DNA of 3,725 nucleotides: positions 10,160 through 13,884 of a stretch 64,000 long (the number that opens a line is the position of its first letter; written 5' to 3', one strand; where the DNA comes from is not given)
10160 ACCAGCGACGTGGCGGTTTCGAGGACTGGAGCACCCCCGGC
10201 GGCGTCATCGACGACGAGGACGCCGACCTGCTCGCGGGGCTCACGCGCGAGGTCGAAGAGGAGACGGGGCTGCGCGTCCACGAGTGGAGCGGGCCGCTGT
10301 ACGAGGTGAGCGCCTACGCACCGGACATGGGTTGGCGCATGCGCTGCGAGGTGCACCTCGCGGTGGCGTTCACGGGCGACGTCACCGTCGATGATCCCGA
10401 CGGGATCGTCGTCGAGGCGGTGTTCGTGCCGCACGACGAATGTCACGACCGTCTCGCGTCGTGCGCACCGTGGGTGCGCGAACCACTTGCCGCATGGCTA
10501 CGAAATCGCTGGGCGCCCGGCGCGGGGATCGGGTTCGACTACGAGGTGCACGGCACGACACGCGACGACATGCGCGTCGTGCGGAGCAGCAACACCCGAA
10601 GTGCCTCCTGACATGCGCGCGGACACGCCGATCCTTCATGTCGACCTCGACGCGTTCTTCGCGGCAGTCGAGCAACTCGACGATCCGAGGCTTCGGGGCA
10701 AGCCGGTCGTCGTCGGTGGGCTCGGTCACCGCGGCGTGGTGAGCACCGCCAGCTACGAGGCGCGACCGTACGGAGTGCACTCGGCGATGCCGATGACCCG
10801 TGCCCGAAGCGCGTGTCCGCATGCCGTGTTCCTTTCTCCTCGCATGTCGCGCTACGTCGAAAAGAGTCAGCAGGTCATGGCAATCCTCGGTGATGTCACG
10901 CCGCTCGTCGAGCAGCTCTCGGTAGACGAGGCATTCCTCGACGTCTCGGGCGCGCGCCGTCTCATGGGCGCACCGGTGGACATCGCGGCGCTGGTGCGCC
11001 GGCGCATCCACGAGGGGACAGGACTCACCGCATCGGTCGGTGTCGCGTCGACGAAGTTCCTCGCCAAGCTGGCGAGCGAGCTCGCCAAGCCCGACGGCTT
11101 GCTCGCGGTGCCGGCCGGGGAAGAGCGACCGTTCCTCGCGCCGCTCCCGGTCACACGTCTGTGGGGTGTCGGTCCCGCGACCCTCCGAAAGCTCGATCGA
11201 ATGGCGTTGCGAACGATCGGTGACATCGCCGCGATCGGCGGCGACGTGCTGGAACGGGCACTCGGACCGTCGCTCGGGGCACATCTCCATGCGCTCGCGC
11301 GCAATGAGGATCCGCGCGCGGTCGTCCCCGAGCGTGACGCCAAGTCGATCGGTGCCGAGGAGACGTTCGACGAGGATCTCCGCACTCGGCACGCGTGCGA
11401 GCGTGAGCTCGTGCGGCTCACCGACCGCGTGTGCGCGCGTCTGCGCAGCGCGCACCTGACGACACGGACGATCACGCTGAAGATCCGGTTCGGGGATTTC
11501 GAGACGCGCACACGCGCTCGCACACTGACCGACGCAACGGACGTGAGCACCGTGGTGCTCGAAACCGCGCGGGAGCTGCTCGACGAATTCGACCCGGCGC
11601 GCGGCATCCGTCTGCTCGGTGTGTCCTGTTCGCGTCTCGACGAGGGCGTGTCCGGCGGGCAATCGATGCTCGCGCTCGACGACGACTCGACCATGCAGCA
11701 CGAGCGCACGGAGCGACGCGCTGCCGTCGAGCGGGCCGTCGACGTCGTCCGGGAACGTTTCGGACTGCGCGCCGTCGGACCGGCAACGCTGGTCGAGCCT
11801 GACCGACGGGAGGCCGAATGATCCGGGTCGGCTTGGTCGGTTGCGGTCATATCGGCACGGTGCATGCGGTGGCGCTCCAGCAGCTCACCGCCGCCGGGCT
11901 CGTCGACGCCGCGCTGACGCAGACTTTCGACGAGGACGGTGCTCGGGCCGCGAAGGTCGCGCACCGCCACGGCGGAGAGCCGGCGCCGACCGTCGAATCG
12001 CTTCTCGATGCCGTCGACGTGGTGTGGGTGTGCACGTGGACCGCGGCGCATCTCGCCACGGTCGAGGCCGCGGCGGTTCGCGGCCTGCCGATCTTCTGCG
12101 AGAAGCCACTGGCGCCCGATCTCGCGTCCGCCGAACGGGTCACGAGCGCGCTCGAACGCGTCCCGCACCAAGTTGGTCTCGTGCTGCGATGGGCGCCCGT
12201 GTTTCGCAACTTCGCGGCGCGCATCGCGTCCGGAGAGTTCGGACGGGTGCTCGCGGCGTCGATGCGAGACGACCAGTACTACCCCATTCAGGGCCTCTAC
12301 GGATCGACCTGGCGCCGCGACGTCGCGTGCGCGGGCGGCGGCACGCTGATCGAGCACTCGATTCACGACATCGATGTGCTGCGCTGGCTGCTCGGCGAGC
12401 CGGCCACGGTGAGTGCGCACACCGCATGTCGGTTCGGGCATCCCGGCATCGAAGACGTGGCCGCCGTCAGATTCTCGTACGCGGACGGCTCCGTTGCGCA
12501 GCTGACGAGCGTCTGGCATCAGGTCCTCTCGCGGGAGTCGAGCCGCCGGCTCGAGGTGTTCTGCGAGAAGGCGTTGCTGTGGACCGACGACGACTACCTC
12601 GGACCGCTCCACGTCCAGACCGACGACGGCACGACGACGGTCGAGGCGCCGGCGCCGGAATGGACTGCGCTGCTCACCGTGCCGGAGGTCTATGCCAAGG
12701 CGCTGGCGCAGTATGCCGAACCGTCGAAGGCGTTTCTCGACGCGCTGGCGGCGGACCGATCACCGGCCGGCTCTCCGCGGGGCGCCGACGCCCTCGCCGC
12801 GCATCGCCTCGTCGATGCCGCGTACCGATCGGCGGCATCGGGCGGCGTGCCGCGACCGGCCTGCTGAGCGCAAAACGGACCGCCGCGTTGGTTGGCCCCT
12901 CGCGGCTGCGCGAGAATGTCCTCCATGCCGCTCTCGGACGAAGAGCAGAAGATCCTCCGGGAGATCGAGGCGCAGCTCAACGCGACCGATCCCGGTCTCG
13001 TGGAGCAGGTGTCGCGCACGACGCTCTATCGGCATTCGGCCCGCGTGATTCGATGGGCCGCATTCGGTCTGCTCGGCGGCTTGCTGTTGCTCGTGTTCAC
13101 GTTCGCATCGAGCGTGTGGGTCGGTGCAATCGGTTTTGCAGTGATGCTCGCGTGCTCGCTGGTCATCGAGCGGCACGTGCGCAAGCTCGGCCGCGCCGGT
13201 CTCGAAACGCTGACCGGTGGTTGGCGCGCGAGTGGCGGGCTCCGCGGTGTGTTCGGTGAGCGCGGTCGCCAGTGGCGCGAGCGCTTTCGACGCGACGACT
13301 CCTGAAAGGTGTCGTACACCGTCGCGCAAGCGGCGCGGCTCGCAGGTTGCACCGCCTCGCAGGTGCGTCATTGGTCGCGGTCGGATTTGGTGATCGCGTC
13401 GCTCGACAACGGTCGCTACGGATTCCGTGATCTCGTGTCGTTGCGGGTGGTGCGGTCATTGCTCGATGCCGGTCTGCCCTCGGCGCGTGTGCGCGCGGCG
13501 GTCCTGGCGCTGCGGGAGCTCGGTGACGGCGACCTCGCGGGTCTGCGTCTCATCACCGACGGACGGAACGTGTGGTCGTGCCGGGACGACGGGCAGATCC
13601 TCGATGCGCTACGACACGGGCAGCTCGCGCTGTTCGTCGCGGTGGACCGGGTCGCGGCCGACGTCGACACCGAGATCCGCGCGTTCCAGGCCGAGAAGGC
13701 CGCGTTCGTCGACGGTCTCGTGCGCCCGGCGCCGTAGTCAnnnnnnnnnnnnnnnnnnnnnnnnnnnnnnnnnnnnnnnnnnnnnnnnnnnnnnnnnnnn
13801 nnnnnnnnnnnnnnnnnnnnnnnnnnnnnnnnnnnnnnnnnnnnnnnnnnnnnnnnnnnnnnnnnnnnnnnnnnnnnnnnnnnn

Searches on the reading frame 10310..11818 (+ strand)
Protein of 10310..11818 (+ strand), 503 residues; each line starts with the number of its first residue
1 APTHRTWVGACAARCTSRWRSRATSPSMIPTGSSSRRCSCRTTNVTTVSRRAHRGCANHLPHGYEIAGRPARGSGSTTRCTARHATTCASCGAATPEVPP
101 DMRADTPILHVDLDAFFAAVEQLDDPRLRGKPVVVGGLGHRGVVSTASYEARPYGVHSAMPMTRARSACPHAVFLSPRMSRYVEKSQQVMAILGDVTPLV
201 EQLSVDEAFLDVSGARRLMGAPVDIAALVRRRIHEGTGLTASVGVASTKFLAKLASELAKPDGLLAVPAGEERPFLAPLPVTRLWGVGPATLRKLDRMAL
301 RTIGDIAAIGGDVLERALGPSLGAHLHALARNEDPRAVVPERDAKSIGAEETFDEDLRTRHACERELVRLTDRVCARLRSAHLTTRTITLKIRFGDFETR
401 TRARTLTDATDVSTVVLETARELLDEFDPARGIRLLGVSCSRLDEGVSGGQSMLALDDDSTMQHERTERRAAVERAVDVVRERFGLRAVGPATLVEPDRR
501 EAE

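Call 30: search_protein_families(library=pfam, proteins=[window:10310-11818:+], max_evalue=0.00001)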
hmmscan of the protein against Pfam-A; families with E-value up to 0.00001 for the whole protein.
window:10310-11818:+ (503 aa): 4 families
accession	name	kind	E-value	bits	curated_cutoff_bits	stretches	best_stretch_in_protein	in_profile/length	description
PF00817.25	IMS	-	1.2e-51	175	23.2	1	111-257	1-148/148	impB/mucB/samB family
PF11799.13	IMS_C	-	7.8e-29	100.7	20.7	1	345-445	2-101/109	impB/mucB/samB family C-terminal domain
PF21999.2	IMS_HHH_1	-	4e-06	27.6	27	1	284-333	3-52/53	DNA polymerase-iota, thumb domain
PF11798.14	IMS_HHH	-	4.3e-06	27.1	24.4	0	271-296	3-28/32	IMS family HHH motif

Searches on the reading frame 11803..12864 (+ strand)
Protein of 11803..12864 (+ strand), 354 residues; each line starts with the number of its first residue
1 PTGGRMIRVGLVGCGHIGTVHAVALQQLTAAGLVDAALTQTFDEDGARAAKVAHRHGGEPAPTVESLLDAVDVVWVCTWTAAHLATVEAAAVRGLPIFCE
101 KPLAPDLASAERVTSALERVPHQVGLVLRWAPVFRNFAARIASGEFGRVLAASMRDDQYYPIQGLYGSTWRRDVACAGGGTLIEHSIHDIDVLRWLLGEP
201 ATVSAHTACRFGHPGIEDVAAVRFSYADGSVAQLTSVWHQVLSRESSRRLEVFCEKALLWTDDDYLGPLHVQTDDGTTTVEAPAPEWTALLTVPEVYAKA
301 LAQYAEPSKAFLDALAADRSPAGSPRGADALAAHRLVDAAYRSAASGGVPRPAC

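Call 30: search_protein_families(library=pfam, proteins=[window:11803-12864:+], max_evalue=0.00001)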
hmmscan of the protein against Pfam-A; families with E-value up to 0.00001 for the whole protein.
window:11803-12864:+ (354 aa): 3 families
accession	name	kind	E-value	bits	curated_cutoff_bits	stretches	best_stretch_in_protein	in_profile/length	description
PF22725.1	GFO_IDH_MocA_C3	-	6.2e-23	81.6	27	1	135-257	2-121/124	GFO/IDH/MocA C-terminal domain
PF01408.29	GFO_IDH_MocA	-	2.8e-19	70.4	24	1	7-121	1-113/120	Oxidoreductase family, NAD-binding Rossmann fold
PF02894.22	GFO_IDH_MocA_C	-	2.1e-18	67.4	22.9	1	140-348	3-214/218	Oxidoreductase family, C-terminal alpha/beta domain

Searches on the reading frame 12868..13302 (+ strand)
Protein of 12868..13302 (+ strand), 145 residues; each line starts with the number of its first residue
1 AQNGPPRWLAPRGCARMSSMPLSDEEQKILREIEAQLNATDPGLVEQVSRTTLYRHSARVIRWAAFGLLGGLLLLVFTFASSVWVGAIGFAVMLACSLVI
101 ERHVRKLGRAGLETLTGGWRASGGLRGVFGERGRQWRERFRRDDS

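Call 30: search_protein_families(library=pfam, proteins=[window:12868-13302:+], max_evalue=0.00001)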
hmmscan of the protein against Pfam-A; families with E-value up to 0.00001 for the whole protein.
window:12868-13302:+ (145 aa): 1 family
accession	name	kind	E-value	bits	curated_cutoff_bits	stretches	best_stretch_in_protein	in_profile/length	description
PF11239.13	DUF3040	-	3.2e-20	72.6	24.7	1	20-97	1-82/84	Protein of unknown function (DUF3040)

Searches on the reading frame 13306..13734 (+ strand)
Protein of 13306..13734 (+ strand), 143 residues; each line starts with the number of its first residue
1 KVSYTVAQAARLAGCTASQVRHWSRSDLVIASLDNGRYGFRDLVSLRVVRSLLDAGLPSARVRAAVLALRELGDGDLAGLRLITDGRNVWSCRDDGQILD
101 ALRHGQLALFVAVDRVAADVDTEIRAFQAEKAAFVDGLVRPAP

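Call 30: search_protein_families(library=pfam, proteins=[window:13306-13734:+], max_evalue=0.00001)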
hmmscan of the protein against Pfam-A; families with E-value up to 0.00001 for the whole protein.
window:13306-13734:+ (143 aa): 1 family
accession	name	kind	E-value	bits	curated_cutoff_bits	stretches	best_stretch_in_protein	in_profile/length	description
PF13411.12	MerR_1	-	7.6e-10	39.2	21.6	1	4-65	1-65/69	MerR HTH family regulatory protein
